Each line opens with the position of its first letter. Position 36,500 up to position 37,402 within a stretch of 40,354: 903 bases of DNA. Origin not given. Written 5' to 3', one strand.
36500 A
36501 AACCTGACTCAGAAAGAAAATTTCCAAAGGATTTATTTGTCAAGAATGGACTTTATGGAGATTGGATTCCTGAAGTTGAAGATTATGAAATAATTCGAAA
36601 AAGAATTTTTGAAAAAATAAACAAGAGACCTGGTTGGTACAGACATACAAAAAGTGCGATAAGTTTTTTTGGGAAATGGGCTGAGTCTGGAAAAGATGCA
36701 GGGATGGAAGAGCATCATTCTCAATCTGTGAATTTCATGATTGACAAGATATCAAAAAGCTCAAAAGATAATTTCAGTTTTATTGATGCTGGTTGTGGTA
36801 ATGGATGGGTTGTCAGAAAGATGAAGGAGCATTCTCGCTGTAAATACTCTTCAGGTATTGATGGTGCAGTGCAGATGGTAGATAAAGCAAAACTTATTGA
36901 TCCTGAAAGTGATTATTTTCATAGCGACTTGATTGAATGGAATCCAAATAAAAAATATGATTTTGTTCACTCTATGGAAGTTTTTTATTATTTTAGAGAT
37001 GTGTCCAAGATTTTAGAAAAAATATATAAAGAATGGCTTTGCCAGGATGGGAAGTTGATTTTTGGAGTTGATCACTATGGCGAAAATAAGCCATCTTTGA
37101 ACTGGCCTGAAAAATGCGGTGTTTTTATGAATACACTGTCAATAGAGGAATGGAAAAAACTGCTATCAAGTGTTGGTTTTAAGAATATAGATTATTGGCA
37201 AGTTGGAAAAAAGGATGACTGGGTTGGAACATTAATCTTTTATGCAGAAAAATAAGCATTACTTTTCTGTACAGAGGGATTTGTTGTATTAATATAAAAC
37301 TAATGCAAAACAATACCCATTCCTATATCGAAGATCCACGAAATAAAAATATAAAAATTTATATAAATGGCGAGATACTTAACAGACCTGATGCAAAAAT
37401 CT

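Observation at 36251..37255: Complete T4-endonuclease-V-type pyrimidine-dimer glycosylase fused to a SAM-dependent methyltransferase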

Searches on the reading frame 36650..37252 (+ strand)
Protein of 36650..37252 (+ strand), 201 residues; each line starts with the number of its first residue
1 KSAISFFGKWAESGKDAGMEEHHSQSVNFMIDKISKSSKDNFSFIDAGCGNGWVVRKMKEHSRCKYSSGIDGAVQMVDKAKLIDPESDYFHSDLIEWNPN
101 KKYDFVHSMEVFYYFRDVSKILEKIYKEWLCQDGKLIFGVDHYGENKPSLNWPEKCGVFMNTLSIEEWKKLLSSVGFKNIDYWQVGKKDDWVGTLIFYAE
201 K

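Call 47: search_solved_structures(query=A5, max_evalue=0.001, show_alignments=1)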
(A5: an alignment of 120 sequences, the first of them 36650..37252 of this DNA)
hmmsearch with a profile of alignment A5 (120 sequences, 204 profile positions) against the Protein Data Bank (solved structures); distinct sequences matched with E-value up to 0.001: 43.
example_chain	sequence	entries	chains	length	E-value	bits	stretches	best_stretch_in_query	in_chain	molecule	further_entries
6f5z_A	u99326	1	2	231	2.2e-31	112.6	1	8-183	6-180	24-sterol C-methyltransferase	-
5dly_A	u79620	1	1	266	2.4e-12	50.5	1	26-143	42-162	plantazolicin methyltransferase BamL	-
4kvz_A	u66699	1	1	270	2.4e-12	50.5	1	26-143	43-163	BamL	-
5dm0_A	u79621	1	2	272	2.5e-12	50.4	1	26-143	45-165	plantazolicin methyltransferase BamL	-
5dm2_A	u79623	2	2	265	4.2e-11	46.4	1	40-147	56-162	Methyltransferase domain family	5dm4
5dm1_A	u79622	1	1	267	4.2e-11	46.4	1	40-147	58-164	Methyltransferase domain family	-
4kwc_A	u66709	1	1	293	5.2e-11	46.1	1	40-147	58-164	BpumL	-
3bkw_A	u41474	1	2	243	6.5e-10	42.6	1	44-144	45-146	S-adenosylmethionine dependent methyltransferase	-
3ccf_A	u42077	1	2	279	6.6e-10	42.5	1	46-139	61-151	Cyclopropane-fatty-acyl-phospholipid synthase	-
2p35_A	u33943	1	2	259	9e-10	42.1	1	45-138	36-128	Trans-aconitate 2-methyltransferase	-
3l8d_A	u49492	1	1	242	3.8e-09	40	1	28-188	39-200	Methyltransferase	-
5wp4_A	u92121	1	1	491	1e-08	38.7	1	44-185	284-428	Phosphoethanolamine N-methyltransferase 1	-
3g5l_A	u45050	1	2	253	1.6e-08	38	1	37-169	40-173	Putative S-adenosylmethionine dependent methyltransferase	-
5wp5_A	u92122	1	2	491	3.4e-08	36.9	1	44-185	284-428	Phosphomethylethanolamine N-methyltransferase 2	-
8rdl_A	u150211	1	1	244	4.3e-08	36.6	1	43-153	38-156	ToxA protein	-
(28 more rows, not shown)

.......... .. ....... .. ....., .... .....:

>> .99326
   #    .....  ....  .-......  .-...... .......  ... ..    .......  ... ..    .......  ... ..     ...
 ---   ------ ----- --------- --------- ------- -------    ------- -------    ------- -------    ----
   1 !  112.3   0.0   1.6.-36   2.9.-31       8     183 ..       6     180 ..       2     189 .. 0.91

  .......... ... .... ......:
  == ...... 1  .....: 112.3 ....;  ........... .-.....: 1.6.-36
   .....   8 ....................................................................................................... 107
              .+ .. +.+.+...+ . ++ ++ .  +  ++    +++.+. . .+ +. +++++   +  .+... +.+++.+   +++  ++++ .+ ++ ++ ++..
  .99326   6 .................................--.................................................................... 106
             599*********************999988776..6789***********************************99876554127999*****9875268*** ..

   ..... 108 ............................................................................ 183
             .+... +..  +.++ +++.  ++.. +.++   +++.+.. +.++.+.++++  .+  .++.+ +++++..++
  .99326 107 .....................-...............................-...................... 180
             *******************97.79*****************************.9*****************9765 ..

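Call 74: predict_structure(alignment_id=A5)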
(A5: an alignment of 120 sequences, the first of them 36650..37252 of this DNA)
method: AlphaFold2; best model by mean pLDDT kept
length: 201 residues; sequences in the alignment: 120
mean_pLDDT: 95.4   pTM: 0.92
mean pLDDT of the five models: 95.4, 94.9, 94.9, 94.9, 93.4
residues with pLDDT >= 90: 175; 70-90: 26; 50-70: 0; < 50: 0
segments of 3 or more residues with pLDDT < 50: none
pLDDT, mean of each block of 10 residues (from residue 1): 86 86 94 93 97 97 97 97 97 96 97 96 98 98 97 93 98 98 96 97 98
secondary structure, 60 per line:
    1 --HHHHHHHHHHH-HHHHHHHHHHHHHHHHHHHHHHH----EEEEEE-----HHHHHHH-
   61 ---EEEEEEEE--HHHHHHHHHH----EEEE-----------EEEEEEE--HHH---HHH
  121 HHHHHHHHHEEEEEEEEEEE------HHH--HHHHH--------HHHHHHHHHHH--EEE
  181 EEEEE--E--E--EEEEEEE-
elements in order: H3-13 H15-37 E42-47 H53-59 E64-71 H74-83 E88-91 E103-109 H118-129 E130-140 H152-156 H165-175 E178-185 E194-200

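Call 76: fold_search(model_id=the predicted structure, library=pdb)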
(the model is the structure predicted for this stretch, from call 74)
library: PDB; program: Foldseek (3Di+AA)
matches with E <= 10: 1982; with E <= 0.001: 1308
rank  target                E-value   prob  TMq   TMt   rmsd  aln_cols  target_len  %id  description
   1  6f5z_A                7.8e-17  1.00  0.80  0.71   3.7       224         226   24  Complex between the Haloferax volcanii Trm112 methyltransferase activator and the Hvo_0019 putative methyltransferase (released 2018-07-11)
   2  6f5z_B                4.1e-16  1.00  0.81  0.72   4.1       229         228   24  Complex between the Haloferax volcanii Trm112 methyltransferase activator and the Hvo_0019 putative methyltransferase (released 2018-07-11)
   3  3dtn_B                2.9e-13  1.00  0.63  0.60   4.6       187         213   16  Crystal structure of putative Methyltransferase-MM_2633 from Methanosarcina mazei . (released 2008-09-09)
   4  3l8d                  3.5e-13  1.00  0.75  0.75   3.5       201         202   20  Crystal structure of methyltransferase from Bacillus Thuringiensis (released 2010-01-12)
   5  3bkw_A                8.6e-13  1.00  0.66  0.61   4.5       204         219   19  Crystal structure of S-adenosylmethionine dependent methyltransferase (NP_104914.1) from Mesorhizobium loti at 1.60 A  (released 2007-12-18)
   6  3bkw_B                1.3e-12  1.00  0.68  0.63   3.3       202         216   20  Crystal structure of S-adenosylmethionine dependent methyltransferase (NP_104914.1) from Mesorhizobium loti at 1.60 A  (released 2007-12-18)
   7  3dtn_A                1.6e-12  1.00  0.67  0.62   6.4       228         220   17  Crystal structure of putative Methyltransferase-MM_2633 from Methanosarcina mazei . (released 2008-09-09)
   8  8rdl                  3.2e-12  1.00  0.64  0.63   3.9       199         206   14  Xenorhabdin methyltransferase XrdM with SAH (released 2024-10-16)
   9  4mwz_A                4.4e-12  1.00  0.69  0.55   5.6       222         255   17  Crystal structure of N-methyl transferase from Plasmodium vivax complexed with S-adenosyl methionine, phosphate and am (released 2014-10-01)
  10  5je3_B                7.9e-12  1.00  0.64  0.59   4.6       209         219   15  Crystal structure of Burkholderia glumae ToxA Y7A mutant with bound S-adenosylhomocysteine (SAH) (released 2016-05-04)
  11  4iv8_A                8.4e-12  1.00  0.70  0.59   6.6       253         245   16  Crystal structure of N-methyl transferase from Plasmodium knowlesi complexed with S-adenosyl methionine (released 2014-02-19)
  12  3ccf_A                8.9e-12  1.00  0.63  0.54   4.1       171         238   20  Crystal structure of putative methyltransferase (YP_321342.1) from Anabaena variabilis ATCC 29413 at 1.90 A resolution (released 2008-03-11)
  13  4iv0_A                1.0e-11  1.00  0.72  0.57   3.7       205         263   18  Crystal structure of N-methyl transferase from Plasmodium vivax complexed with S-adenosyl methionine and phosphate (released 2014-02-19)
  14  4iv0_B                1.1e-11  1.00  0.67  0.53   5.7       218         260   16  Crystal structure of N-methyl transferase from Plasmodium vivax complexed with S-adenosyl methionine and phosphate (released 2014-02-19)
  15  5wp5_B                1.4e-11  1.00  0.67  0.31   6.4       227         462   16  Arabidopsis thaliana phosphoethanolamine N-methyltransferase 2 (AtPMT2) in complex with SAH (released 2017-11-15)
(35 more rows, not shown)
